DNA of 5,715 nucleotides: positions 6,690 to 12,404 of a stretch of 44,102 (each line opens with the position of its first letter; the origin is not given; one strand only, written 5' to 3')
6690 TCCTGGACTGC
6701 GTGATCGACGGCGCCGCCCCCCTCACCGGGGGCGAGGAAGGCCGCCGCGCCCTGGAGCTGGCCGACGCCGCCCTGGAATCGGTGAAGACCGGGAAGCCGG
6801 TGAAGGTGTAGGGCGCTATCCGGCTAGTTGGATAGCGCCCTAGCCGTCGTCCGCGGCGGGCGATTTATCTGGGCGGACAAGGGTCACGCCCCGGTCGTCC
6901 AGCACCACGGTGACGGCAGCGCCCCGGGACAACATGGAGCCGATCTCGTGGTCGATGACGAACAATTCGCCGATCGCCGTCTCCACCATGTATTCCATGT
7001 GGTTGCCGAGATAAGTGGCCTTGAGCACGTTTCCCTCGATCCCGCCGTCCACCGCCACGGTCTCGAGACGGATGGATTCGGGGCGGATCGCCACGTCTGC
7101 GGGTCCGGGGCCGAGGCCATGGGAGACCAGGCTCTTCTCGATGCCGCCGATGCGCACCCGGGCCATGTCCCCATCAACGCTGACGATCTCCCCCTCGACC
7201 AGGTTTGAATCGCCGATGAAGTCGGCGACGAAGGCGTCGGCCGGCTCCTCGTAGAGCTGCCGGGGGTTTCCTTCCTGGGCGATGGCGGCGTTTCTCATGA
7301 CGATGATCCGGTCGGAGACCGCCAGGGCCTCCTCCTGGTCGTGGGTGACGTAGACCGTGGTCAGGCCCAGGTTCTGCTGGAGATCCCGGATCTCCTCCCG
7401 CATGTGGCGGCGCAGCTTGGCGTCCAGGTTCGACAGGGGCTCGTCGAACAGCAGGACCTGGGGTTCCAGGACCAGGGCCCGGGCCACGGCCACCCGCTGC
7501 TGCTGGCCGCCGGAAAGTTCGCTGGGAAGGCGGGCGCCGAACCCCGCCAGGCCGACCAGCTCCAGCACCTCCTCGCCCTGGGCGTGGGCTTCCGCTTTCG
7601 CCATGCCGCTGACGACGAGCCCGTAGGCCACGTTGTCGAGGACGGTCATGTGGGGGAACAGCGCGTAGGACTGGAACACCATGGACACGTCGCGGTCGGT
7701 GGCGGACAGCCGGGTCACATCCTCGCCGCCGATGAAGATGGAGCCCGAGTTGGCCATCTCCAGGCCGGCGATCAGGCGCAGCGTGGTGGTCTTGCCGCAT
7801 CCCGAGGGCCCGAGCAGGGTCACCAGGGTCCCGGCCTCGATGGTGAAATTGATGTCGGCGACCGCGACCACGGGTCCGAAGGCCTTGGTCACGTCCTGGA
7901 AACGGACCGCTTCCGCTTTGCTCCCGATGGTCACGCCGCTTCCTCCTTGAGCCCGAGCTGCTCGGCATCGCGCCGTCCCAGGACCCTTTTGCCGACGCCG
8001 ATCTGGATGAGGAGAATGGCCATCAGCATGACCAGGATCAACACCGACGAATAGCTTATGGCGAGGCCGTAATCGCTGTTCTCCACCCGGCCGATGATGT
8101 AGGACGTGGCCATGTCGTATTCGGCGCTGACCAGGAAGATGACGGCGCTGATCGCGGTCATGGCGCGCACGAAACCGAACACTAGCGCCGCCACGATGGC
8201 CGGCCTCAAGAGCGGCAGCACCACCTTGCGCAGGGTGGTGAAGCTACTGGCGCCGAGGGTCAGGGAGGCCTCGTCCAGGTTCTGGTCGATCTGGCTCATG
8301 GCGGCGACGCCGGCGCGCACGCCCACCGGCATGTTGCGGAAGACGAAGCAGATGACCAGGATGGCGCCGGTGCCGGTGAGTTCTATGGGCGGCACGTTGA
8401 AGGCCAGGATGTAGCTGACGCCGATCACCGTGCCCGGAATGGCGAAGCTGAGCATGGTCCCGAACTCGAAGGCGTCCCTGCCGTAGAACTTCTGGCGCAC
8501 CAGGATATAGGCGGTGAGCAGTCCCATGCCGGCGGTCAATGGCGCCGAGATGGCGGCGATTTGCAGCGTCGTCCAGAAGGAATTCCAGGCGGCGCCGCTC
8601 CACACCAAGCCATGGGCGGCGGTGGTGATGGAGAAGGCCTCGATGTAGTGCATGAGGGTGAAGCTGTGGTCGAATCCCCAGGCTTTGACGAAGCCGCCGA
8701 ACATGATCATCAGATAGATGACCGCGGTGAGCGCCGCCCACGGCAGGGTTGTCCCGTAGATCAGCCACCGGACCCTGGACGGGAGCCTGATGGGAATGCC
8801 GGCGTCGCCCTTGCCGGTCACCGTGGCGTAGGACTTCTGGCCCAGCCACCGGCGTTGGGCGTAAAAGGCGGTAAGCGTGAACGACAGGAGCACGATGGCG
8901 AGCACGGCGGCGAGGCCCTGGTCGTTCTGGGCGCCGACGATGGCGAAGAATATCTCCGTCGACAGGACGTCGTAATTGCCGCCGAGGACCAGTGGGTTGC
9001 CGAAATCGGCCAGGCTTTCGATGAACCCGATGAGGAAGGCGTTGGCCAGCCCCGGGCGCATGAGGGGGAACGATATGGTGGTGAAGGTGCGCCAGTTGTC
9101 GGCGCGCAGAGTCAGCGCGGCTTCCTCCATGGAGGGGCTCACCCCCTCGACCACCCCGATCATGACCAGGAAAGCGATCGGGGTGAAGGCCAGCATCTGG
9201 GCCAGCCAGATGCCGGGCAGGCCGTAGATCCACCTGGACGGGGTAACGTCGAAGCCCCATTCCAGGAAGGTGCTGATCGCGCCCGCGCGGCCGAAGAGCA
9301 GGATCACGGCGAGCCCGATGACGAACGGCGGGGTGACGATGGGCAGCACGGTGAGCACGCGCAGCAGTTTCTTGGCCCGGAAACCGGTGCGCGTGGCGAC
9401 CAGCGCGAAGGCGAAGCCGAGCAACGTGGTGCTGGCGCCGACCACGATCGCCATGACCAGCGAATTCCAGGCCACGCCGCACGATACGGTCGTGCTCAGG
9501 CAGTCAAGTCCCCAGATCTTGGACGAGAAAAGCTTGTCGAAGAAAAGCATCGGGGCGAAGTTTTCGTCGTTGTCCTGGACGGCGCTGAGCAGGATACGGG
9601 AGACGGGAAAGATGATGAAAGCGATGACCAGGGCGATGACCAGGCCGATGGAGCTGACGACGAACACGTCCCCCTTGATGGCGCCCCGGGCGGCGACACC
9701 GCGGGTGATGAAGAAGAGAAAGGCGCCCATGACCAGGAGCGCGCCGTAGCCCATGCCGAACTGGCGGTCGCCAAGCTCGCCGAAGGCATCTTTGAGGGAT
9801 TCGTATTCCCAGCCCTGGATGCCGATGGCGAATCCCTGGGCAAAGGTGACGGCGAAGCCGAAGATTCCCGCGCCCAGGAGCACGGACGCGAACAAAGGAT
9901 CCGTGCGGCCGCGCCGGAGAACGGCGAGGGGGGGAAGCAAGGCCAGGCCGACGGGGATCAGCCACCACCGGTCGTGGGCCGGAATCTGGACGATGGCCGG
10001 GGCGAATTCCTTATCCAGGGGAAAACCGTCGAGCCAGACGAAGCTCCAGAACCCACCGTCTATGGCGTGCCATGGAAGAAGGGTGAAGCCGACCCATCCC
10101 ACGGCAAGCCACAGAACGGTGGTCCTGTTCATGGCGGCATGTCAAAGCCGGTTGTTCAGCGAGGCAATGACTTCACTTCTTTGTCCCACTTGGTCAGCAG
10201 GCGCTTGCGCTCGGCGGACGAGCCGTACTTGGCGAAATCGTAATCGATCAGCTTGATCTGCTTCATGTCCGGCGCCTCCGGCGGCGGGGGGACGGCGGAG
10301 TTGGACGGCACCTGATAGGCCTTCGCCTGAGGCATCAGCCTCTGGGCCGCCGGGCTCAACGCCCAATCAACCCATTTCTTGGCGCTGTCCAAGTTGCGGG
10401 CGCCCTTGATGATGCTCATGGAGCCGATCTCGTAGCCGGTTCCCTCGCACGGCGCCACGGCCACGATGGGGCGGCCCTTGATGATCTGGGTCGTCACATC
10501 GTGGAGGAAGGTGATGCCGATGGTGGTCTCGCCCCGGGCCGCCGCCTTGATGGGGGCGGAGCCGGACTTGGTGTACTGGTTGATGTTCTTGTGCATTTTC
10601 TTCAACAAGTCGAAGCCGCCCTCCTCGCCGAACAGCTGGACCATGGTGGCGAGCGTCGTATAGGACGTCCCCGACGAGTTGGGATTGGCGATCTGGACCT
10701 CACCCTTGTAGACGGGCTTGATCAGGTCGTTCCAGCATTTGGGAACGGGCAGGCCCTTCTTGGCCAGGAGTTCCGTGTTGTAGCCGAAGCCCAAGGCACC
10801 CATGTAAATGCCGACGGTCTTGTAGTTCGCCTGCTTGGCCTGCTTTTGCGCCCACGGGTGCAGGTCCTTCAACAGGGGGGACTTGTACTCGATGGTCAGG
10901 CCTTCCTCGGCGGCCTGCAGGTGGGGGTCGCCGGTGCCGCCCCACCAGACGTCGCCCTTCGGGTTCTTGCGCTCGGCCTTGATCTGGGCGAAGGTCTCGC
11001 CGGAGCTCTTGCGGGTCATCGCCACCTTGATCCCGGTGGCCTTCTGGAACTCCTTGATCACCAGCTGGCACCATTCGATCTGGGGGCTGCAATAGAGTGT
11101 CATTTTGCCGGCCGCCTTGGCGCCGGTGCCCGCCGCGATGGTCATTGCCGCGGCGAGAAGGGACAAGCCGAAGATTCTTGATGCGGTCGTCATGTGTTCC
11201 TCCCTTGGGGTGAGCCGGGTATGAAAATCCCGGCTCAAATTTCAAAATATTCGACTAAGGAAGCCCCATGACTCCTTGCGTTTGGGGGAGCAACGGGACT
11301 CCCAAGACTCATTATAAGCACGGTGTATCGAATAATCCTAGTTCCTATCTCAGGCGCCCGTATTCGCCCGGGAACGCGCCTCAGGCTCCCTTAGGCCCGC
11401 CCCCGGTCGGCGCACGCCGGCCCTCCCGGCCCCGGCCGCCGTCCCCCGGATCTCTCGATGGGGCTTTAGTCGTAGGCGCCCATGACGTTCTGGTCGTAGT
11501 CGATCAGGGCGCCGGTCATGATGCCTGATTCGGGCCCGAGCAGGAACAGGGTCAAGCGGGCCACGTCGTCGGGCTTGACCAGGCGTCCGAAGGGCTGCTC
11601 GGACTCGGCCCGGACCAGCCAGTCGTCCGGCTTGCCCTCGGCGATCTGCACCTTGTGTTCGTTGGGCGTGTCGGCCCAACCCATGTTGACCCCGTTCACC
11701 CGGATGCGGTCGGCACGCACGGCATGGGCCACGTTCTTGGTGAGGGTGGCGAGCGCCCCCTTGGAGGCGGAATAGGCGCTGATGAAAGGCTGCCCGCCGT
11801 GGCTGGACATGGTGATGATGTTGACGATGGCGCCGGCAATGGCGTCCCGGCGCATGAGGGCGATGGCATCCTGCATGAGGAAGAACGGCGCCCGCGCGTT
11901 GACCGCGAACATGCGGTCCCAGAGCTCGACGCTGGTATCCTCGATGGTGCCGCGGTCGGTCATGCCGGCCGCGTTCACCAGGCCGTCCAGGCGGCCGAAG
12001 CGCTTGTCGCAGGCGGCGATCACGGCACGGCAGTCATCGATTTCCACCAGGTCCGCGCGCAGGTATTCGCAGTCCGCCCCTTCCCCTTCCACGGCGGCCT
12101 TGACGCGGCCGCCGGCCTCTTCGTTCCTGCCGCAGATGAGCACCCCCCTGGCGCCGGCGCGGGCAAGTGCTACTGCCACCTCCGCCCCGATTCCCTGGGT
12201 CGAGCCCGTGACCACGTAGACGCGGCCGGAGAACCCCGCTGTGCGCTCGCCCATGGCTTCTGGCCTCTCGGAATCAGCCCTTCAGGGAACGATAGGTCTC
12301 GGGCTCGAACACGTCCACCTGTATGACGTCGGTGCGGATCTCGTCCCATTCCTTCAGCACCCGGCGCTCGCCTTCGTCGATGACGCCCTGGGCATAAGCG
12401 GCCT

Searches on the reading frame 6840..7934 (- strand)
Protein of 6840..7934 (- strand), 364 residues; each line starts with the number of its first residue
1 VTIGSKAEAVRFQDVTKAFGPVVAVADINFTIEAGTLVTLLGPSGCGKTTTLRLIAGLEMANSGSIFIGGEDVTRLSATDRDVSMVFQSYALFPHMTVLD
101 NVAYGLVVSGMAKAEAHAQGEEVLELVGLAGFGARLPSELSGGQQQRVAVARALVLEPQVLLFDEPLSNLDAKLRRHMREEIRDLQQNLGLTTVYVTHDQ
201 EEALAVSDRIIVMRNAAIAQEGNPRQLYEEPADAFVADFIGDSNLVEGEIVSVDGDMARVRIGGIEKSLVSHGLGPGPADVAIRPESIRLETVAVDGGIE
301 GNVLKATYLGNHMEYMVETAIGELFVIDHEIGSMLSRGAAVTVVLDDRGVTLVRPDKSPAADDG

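Call 56: search_protein_families(library=pfam, proteins=[window:6840-7934:-], max_evalue=0.00001)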
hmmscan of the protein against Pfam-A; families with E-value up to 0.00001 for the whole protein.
window:6840-7934:- (364 aa): 3 families
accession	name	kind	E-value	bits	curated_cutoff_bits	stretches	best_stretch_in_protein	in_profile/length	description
PF00005.33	ABC_tran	-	2.1e-36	126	25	1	26-167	2-136/137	ABC transporter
PF08402.16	TOBE_2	-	2.4e-11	44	21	1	281-349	1-72/76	TOBE domain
PF13304.12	AAA_21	-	4.2e-07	30.8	27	0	137-201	235-301/304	AAA domain, putative AbiEii toxin, Type IV TA system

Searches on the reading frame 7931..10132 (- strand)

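Call 9: search_protein_families(library=pfam, proteins=[window:7931-10132:-], max_evalue=0.00001)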
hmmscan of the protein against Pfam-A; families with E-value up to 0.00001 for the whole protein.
window:7931-10132:- (733 aa): 1 family
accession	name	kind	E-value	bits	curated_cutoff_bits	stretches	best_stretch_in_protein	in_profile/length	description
PF00528.27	BPD_transp_1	-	5.9e-22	78.7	26.4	2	536-709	4-171/184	Binding-protein-dependent transport system inner membrane component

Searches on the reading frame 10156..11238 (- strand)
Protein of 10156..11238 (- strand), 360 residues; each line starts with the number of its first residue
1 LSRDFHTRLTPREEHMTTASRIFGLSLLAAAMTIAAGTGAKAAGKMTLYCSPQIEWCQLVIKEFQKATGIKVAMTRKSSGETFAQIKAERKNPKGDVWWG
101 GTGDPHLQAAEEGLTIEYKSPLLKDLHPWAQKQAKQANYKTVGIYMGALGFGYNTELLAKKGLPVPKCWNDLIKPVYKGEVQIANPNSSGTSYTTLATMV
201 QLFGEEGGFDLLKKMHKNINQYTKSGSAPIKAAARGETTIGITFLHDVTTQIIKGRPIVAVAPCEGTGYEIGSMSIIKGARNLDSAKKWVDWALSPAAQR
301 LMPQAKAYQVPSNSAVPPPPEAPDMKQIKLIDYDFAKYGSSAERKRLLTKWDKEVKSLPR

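Call 9: search_protein_families(library=pfam, proteins=[window:10156-11238:-], max_evalue=0.00001)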
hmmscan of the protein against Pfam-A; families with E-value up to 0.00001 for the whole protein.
window:10156-11238:- (360 aa): 4 families
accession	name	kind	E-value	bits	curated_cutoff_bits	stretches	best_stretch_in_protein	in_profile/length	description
PF13343.11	SBP_bac_6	-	4.5e-31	108.6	24.6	1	108-337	23-243/245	Bacterial extracellular solute-binding protein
PF13416.11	SBP_bac_8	-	1.8e-22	80.9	27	1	61-324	3-273/279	Bacterial extracellular solute-binding protein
PF13531.11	SBP_bac_11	-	1.2e-21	78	25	1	58-301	14-220/227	Bacterial extracellular solute-binding protein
PF01547.30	SBP_bac_1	-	2.7e-21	77.3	26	1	58-299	12-306/307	Bacterial extracellular solute-binding protein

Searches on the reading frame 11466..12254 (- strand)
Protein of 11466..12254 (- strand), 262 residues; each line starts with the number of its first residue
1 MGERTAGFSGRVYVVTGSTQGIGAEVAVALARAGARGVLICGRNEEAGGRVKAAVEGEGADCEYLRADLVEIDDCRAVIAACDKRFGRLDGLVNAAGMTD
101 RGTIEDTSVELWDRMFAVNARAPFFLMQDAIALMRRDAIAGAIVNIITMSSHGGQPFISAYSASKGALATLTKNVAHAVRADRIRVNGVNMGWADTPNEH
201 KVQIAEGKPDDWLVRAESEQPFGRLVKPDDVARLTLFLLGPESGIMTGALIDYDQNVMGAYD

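Call 9: search_protein_families(library=pfam, proteins=[window:11466-12254:-], max_evalue=0.00001)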
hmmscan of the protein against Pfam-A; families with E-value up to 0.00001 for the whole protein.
window:11466-12254:- (262 aa): 3 families
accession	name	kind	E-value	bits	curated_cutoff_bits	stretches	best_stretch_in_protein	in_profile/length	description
PF13561.12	adh_short_C2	-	4e-50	171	27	1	19-254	5-232/236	Enoyl-(Acyl carrier protein) reductase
PF00106.31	adh_short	-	2.6e-46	158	26.6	1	12-203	2-191/195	short chain dehydrogenase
PF08659.16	KR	-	3.1e-17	63.5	22.6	1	12-128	2-121/180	KR domain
